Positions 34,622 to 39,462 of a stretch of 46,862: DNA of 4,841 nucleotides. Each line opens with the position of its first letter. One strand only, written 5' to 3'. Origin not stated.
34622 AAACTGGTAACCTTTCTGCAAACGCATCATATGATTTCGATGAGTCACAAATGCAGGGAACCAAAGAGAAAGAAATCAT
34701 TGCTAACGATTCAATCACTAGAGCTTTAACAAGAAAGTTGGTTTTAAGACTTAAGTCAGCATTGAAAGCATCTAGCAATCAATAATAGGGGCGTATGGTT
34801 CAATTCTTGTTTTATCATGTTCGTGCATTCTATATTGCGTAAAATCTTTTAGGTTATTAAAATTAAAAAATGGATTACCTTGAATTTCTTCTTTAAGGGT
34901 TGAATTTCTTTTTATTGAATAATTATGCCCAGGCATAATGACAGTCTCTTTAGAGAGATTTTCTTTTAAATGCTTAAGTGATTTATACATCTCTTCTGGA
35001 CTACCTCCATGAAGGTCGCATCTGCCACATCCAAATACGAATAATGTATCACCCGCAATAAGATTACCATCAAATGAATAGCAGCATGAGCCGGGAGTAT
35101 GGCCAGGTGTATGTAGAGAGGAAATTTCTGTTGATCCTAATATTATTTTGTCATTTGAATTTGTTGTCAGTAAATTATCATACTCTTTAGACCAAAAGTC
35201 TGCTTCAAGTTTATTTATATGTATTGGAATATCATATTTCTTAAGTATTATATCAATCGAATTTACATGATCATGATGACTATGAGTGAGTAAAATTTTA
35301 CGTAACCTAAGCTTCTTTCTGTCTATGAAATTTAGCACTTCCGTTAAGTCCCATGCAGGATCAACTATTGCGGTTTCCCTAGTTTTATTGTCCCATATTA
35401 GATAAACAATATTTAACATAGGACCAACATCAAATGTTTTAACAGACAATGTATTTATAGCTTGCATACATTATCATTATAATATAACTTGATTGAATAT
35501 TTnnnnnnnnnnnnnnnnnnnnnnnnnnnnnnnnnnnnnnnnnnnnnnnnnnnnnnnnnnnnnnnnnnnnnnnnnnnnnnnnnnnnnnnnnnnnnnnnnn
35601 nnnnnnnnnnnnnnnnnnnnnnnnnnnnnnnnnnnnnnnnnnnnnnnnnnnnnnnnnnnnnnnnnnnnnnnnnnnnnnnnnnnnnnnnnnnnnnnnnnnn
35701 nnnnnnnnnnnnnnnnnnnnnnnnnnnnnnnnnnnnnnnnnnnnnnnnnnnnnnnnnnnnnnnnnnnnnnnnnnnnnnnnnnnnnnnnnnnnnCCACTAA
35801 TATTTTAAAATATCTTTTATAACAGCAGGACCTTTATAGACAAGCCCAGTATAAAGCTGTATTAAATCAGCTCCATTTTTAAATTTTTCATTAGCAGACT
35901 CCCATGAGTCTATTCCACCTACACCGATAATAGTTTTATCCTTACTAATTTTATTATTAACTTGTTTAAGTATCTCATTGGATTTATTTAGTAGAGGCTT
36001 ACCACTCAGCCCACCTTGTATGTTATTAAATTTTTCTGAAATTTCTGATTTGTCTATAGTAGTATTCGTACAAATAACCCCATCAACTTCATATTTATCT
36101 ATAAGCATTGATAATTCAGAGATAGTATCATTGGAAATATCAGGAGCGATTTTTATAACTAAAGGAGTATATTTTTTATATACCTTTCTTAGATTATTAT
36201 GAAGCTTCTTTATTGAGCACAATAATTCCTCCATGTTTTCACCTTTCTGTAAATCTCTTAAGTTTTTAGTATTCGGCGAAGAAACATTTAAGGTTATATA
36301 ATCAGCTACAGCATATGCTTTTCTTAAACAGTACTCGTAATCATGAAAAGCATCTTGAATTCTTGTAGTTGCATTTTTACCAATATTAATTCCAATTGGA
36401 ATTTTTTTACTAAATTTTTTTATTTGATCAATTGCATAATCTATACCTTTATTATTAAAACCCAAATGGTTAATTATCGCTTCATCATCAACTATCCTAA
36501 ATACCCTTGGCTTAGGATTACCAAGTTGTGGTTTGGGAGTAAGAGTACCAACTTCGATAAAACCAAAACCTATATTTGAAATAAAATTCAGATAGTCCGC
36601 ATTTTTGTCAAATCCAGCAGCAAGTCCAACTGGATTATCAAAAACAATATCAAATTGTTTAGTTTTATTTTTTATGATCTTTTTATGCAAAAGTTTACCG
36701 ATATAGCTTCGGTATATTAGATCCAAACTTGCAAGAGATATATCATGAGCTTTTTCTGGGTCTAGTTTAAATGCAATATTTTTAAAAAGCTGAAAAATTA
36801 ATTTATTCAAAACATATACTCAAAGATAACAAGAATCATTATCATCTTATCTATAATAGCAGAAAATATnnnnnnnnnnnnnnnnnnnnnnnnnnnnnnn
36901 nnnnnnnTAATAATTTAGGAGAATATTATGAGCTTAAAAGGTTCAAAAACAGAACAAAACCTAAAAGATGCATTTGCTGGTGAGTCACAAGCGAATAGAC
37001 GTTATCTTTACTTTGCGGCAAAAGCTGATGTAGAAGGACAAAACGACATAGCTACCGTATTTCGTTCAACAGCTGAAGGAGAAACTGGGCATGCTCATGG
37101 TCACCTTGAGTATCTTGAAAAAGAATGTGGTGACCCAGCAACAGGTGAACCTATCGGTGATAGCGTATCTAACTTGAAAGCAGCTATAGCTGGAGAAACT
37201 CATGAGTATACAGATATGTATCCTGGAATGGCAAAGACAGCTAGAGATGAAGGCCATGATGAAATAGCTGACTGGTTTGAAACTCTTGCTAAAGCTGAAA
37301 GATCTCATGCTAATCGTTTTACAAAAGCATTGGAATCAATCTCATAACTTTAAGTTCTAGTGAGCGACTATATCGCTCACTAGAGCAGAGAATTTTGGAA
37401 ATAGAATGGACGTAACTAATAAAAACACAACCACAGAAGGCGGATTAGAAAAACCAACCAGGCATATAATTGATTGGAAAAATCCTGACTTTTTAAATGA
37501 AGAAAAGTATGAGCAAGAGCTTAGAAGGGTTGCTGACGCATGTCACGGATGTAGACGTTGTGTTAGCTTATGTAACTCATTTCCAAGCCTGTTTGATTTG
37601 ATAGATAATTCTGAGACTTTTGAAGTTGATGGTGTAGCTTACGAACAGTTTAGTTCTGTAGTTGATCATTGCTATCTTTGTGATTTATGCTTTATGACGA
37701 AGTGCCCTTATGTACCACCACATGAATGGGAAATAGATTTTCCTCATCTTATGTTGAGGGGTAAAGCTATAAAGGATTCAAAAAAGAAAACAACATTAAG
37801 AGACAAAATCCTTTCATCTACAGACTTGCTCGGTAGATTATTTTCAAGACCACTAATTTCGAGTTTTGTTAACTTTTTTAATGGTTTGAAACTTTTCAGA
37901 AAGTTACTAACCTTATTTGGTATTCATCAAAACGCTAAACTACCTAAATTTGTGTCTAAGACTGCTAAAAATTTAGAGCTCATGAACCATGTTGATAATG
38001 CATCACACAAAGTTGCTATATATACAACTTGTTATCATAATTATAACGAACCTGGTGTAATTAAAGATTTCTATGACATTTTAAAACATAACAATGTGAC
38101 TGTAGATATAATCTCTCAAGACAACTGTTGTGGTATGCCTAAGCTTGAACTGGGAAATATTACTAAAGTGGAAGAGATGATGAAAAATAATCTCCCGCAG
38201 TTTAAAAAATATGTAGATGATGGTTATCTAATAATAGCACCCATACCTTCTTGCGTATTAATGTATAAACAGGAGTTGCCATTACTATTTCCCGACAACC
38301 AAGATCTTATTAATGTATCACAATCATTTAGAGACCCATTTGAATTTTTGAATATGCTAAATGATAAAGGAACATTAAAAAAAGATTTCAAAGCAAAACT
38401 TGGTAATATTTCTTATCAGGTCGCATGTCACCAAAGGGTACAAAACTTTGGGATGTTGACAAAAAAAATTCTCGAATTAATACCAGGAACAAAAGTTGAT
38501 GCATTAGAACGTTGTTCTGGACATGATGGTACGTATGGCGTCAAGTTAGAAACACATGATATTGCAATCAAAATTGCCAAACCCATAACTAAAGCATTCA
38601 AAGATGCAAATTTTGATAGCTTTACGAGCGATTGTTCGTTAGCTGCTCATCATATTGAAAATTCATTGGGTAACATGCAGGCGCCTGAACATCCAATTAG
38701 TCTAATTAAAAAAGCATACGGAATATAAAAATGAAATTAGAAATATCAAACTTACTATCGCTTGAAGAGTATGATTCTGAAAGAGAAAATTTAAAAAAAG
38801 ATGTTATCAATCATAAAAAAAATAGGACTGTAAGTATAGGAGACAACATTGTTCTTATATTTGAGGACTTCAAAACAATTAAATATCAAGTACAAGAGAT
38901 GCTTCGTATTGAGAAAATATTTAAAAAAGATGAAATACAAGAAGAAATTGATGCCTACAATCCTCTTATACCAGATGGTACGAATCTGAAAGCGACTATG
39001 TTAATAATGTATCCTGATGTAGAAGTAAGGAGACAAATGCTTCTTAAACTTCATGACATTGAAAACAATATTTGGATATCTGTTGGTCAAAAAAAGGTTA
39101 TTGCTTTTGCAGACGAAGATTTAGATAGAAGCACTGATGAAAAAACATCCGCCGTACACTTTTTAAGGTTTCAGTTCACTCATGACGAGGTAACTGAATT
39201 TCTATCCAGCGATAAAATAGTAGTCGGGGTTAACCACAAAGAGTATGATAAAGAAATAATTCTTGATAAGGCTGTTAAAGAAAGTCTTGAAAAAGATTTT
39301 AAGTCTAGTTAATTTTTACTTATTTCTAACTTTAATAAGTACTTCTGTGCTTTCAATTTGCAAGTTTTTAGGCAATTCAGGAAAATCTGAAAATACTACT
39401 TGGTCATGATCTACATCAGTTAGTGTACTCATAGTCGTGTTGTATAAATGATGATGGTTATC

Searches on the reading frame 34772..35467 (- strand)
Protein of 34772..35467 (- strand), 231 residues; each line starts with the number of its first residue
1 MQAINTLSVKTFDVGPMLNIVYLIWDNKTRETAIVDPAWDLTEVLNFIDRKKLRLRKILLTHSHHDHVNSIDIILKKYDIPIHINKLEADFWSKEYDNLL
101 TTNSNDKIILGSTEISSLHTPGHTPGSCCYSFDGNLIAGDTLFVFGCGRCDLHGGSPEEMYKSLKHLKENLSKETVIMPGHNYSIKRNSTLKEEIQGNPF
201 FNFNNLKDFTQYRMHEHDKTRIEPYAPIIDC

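Call 61: search_protein_families(library=pfam, proteins=[window:34772-35467:-], max_evalue=0.001)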
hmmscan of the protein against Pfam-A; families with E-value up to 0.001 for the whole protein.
window:34772-35467:- (231 aa): 1 family
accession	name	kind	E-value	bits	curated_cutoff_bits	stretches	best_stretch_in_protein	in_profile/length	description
PF00753.33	Lactamase_B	-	1.1e-21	78.1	22.7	1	21-181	8-196/196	Metallo-beta-lactamase superfamily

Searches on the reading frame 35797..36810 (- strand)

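Call 3: search_protein_families(library=pfam, proteins=[window:35797-36810:-], max_evalue=0.01)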
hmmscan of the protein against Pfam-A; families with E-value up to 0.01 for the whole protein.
window:35797-36810:- (337 aa): 1 family
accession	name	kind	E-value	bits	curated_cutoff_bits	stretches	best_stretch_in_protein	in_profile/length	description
PF01180.27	DHO_dh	-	6.4e-70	236.1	27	1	49-336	3-285/291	Dihydroorotate dehydrogenase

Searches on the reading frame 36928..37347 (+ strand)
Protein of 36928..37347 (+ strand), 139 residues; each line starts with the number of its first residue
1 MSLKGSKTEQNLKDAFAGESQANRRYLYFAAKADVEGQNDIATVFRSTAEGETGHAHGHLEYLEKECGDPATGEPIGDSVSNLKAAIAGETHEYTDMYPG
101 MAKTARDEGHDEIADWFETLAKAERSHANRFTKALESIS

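Call 3: search_protein_families(library=pfam, proteins=[window:36928-37347:+], max_evalue=0.01)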
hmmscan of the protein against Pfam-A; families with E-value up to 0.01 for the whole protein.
window:36928-37347:+ (139 aa): 2 families
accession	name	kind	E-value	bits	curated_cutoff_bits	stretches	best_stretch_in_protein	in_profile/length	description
PF02915.23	Rubrerythrin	-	5.4e-29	101.8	22.8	1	11-134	2-136/137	Rubrerythrin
PF00210.30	Ferritin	-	4e-07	30.5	24.5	1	10-136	2-137/142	Ferritin-like domain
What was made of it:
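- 36928..37347 (+): Aerobic-type rubrerythrin (139 aa, no rubredoxin domain). Pfam Rubrerythrin 5.4e-29 (call 3).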

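Call 4: search_protein_families(library=ncbifam, proteins=[window:36928-37347:+], max_evalue=0.01)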
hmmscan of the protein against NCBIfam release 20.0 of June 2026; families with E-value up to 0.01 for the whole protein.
window:36928-37347:+ (139 aa): 2 families
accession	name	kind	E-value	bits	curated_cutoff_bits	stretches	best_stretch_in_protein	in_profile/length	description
NF045767.1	RuberyRbr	equivalog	1.4e-38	132.9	200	1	2-138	3-145/194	rubrerythrin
NF045783.1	Nigrythrn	equivalog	3.4e-18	66.5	340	1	7-138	28-163/202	nigerythrin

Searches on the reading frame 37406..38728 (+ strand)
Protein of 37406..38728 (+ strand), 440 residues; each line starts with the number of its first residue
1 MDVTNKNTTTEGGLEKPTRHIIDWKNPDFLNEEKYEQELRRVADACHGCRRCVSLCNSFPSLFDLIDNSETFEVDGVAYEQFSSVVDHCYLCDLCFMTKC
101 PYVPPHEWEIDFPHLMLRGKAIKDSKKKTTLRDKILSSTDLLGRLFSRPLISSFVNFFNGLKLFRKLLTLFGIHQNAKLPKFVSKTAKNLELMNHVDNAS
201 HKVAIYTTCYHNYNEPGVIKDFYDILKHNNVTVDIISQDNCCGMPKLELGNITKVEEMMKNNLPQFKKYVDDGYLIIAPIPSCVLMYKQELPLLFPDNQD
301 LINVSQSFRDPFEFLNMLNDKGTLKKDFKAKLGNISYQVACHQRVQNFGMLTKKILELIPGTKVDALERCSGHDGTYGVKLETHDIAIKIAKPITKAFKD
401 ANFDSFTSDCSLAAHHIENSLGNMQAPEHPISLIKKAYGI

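Call 3: search_protein_families(library=pfam, proteins=[window:37406-38728:+], max_evalue=0.01)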
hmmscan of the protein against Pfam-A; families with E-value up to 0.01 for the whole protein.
window:37406-38728:+ (440 aa): 3 families
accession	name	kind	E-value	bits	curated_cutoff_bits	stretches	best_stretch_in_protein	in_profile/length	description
PF02754.22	CCG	-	1.7e-13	50.9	20.6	1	203-286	1-83/85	Cysteine-rich domain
PF13183.11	Fer4_8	-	0.00014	22.8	27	0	32-57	40-65/68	4Fe-4S dicluster domain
PF12838.12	Fer4_7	-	0.0085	17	27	0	46-102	2-50/52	4Fe-4S dicluster domain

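Call 4: search_protein_families(library=ncbifam, proteins=[window:37406-38728:+], max_evalue=0.01)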
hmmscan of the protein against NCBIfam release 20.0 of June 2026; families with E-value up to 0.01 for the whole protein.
window:37406-38728:+ (440 aa): 9 families
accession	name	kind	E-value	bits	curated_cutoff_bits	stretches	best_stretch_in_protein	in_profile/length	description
NF008369.0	PRK11168.1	equivalog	5.1e-60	203.4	278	1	82-439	53-400/401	anaerobic glycerol-3-phosphate dehydrogenase subunit C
TIGR03379.1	glycerol3P_GlpC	equivalog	3e-43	148.1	279.9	1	82-437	47-395/397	anaerobic glycerol-3-phosphate dehydrogenase subunit GlpC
NF045670.1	quin_L_LdhH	equivalog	1.4e-26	93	800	1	80-413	347-681/706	L-lactate dehydrogenase (quinone) large subunit LdhH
NF004898.0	PRK06259.1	equivalog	4.6e-17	61.8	385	1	160-431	253-477/488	fumarate reductase (CoM/CoB) subunit TfrB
NF011607.0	PRK15033.1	subfamily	3e-08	33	524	1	31-119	20-98/389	tricarballylate utilization 4Fe-4S protein TcuB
NF008434.0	PRK11274.1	equivalog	1.4e-07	30.8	333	1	86-391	72-362/409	glycolate oxidase subunit GlcF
TIGR02484.1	CitB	equivalog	1.4e-06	27.7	246.6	1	36-117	6-77/372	tricarballylate utilization 4Fe-4S protein TcuB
NF049975.1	2HglutDHaseYdiJ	equivalog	4.9e-05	21.3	1350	1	168-389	754-970/1018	D-2-hydroxyglutarate dehydrogenase YdiJ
NF040763.1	FeFe_hydrog_A6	exception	0.0069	14.8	765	0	31-101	132-201/571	NADH-dependent [FeFe] hydrogenase, group A6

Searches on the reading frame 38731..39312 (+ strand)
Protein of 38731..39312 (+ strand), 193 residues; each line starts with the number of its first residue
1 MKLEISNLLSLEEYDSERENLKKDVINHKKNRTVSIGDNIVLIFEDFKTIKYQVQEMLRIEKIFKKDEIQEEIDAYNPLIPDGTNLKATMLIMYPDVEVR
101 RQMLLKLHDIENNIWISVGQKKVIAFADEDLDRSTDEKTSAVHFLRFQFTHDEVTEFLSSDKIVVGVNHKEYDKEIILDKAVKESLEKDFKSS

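Call 3: search_protein_families(library=pfam, proteins=[window:38731-39312:+], max_evalue=0.01)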
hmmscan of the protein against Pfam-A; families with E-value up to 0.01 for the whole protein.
window:38731-39312:+ (193 aa): 1 family
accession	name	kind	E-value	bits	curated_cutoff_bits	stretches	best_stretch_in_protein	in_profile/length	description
PF12007.14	DUF3501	-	2.1e-64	217.4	25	1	3-190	2-187/187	Protein of unknown function (DUF3501)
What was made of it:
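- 38731..39312 (+): DUF3501 protein, third gene of the operon; its stop lies 3 nt from the stop of the convergent regulator gene. Pfam DUF3501 2.1e-64 (call 3).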

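Call 4: search_protein_families(library=ncbifam, proteins=[window:38731-39312:+], max_evalue=0.01)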
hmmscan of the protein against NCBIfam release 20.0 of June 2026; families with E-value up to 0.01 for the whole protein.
window:38731-39312:+ (193 aa): 0 families
